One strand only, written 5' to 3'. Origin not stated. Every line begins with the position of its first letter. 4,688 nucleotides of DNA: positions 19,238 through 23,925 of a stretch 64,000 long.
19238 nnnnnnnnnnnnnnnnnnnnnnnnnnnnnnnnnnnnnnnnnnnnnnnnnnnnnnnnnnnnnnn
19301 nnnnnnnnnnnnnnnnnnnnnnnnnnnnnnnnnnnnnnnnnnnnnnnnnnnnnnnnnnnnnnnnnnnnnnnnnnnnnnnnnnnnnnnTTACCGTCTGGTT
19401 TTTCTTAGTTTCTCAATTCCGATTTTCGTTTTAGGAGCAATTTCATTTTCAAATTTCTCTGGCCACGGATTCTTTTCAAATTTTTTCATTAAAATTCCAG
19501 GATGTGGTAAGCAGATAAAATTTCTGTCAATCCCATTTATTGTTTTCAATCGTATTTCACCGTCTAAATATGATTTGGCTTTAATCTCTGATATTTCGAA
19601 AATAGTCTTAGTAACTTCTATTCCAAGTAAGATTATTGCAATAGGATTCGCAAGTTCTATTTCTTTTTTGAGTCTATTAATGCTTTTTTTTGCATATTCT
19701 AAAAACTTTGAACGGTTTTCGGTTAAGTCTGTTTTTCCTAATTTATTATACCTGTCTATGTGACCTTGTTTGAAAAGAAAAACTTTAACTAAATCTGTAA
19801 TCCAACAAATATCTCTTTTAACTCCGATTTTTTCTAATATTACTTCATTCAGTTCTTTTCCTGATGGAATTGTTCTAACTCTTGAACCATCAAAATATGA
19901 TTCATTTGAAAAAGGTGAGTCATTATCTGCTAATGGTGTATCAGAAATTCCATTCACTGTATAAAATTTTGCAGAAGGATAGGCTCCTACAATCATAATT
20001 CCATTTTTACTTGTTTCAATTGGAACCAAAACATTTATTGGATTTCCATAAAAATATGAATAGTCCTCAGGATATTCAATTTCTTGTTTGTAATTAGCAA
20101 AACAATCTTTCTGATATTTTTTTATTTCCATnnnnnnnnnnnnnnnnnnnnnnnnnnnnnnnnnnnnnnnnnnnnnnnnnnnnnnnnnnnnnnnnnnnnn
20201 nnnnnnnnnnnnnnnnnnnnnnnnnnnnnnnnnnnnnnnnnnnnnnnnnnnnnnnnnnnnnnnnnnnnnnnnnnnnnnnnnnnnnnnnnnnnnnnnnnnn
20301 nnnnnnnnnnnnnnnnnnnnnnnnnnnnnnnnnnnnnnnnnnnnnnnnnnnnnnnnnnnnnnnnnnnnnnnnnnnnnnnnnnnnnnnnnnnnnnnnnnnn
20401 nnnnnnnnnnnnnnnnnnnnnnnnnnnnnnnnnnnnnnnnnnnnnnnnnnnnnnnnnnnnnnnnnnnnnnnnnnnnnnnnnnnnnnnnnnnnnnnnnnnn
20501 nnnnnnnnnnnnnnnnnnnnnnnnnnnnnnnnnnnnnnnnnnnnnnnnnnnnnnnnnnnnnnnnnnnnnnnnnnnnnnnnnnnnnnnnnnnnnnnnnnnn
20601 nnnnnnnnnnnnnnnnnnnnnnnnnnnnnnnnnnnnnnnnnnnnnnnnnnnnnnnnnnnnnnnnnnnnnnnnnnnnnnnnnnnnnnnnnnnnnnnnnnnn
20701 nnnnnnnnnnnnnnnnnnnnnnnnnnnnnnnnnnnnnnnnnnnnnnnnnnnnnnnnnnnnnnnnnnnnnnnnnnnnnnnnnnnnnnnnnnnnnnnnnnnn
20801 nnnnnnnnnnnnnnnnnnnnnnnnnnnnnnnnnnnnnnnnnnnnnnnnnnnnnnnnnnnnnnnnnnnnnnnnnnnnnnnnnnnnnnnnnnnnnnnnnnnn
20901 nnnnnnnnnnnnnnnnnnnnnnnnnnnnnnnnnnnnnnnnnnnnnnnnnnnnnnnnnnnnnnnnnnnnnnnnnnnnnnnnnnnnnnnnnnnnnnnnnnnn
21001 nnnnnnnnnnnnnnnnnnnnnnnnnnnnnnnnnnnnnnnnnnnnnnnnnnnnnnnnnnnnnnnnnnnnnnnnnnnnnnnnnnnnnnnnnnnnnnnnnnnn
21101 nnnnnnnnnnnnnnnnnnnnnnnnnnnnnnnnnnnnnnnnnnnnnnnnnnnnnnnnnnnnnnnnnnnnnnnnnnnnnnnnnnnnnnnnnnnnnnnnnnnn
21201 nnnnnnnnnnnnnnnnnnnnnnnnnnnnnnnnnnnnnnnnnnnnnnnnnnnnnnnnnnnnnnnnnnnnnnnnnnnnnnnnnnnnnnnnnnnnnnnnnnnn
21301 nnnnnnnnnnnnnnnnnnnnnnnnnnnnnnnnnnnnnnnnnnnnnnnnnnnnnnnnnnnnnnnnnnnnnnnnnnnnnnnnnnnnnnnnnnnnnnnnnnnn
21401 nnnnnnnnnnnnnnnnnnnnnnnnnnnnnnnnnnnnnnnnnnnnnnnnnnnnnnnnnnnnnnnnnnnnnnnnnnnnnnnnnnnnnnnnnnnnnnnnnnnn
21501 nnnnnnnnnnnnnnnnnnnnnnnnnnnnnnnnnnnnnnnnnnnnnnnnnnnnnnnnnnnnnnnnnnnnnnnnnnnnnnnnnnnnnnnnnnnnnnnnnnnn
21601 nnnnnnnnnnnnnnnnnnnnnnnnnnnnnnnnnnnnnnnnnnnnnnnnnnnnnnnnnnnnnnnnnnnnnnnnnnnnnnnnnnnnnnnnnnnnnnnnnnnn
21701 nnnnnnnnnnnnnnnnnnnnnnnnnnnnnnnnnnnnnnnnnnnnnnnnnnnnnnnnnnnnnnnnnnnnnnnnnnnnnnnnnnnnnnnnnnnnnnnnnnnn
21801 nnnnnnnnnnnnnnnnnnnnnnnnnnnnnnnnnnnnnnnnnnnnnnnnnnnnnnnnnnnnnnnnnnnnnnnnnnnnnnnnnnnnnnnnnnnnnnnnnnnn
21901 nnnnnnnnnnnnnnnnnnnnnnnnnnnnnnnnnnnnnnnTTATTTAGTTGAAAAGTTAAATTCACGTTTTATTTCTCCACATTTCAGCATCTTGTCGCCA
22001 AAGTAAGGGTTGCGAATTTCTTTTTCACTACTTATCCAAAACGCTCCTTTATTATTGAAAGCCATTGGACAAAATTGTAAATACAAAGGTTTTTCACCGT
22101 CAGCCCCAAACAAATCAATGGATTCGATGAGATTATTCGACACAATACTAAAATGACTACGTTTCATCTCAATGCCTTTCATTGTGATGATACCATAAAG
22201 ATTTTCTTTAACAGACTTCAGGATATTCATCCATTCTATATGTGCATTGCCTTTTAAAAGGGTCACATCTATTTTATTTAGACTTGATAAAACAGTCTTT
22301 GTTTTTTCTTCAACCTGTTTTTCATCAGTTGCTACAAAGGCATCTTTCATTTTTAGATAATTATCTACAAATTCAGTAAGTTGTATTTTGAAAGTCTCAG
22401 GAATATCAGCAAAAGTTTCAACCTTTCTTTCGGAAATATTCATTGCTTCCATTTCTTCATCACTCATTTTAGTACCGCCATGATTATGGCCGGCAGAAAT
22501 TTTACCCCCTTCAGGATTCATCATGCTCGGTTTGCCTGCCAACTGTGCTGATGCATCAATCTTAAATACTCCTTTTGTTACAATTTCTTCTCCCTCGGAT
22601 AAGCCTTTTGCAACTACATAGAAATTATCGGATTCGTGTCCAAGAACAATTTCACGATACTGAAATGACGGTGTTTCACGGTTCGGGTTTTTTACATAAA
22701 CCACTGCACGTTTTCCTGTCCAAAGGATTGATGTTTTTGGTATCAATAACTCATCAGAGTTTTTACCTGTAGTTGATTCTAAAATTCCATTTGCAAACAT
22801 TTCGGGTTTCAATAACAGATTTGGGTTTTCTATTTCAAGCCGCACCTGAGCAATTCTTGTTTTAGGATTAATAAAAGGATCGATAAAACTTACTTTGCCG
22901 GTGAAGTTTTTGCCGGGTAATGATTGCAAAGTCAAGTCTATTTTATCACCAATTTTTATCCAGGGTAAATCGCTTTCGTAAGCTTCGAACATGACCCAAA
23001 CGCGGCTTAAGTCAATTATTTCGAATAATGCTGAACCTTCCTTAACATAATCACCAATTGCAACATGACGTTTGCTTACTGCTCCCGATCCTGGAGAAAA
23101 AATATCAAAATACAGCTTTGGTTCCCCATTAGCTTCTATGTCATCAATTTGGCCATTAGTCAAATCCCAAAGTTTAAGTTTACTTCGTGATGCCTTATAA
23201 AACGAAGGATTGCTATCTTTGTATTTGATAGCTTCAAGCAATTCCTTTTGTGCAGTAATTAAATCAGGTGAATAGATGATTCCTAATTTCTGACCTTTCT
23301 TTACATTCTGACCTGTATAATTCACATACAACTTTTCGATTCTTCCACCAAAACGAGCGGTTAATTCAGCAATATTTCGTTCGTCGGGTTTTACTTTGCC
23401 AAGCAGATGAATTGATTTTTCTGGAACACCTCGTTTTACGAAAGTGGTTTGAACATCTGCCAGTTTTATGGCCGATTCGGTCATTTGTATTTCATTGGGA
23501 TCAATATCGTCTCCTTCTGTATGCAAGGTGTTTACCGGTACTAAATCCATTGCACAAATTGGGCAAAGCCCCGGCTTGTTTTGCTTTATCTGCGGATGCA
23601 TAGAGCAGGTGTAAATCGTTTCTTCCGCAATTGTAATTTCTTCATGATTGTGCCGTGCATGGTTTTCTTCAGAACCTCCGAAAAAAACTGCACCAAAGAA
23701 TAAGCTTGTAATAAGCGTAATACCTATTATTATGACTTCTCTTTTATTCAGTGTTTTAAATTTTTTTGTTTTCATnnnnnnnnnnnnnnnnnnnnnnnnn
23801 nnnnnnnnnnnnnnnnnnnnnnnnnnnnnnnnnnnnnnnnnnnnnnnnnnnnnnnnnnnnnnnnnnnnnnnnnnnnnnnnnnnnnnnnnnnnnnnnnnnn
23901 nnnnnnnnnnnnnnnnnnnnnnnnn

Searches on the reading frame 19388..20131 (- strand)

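Call 66: search_protein_families(library=pfam, proteins=[window:19388-20131:-], max_evalue=0.00001)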
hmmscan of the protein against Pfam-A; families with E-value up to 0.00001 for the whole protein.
window:19388-20131:- (247 aa): 1 family
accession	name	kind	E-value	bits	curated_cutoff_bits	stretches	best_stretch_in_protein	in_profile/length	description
PF03167.25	UDG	-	4e-09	37.1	24.3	1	44-225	9-133/141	Uracil DNA glycosylase superfamily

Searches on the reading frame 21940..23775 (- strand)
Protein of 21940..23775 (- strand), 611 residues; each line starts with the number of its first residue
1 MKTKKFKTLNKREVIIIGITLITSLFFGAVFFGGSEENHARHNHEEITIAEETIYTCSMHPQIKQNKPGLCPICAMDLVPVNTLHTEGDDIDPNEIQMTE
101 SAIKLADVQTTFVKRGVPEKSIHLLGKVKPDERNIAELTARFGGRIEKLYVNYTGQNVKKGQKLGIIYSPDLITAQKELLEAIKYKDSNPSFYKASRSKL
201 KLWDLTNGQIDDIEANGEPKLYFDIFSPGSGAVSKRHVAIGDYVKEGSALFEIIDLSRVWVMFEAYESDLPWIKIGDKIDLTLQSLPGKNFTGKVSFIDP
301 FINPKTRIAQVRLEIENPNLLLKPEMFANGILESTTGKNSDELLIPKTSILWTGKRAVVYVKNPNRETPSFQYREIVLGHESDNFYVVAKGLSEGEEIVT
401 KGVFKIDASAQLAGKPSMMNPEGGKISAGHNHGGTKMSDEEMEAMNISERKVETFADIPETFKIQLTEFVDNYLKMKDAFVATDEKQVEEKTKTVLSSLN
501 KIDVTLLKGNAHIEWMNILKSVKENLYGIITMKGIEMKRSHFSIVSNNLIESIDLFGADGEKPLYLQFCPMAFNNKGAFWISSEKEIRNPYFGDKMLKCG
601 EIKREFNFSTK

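Call 66: search_protein_families(library=pfam, proteins=[window:21940-23775:-], max_evalue=0.00001)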
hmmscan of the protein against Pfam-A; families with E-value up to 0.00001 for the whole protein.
window:21940-23775:- (611 aa): 4 families
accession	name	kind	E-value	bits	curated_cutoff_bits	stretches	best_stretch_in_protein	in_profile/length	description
PF16576.10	HlyD_D23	-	2.3e-72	243.2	30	1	120-328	4-214/214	Barrel-sandwich domain of CusB or HlyD membrane-fusion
PF11827.13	DUF3347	-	1.6e-20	74.2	25.5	1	470-558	2-90/93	Protein of unknown function (DUF3347)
PF13437.12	HlyD_3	-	8.6e-19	68.7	22.2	1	225-324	2-105/106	HlyD family secretion protein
PF19335.5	HMBD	-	1.9e-11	44.1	23.6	1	55-81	2-28/28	Heavy metal binding domain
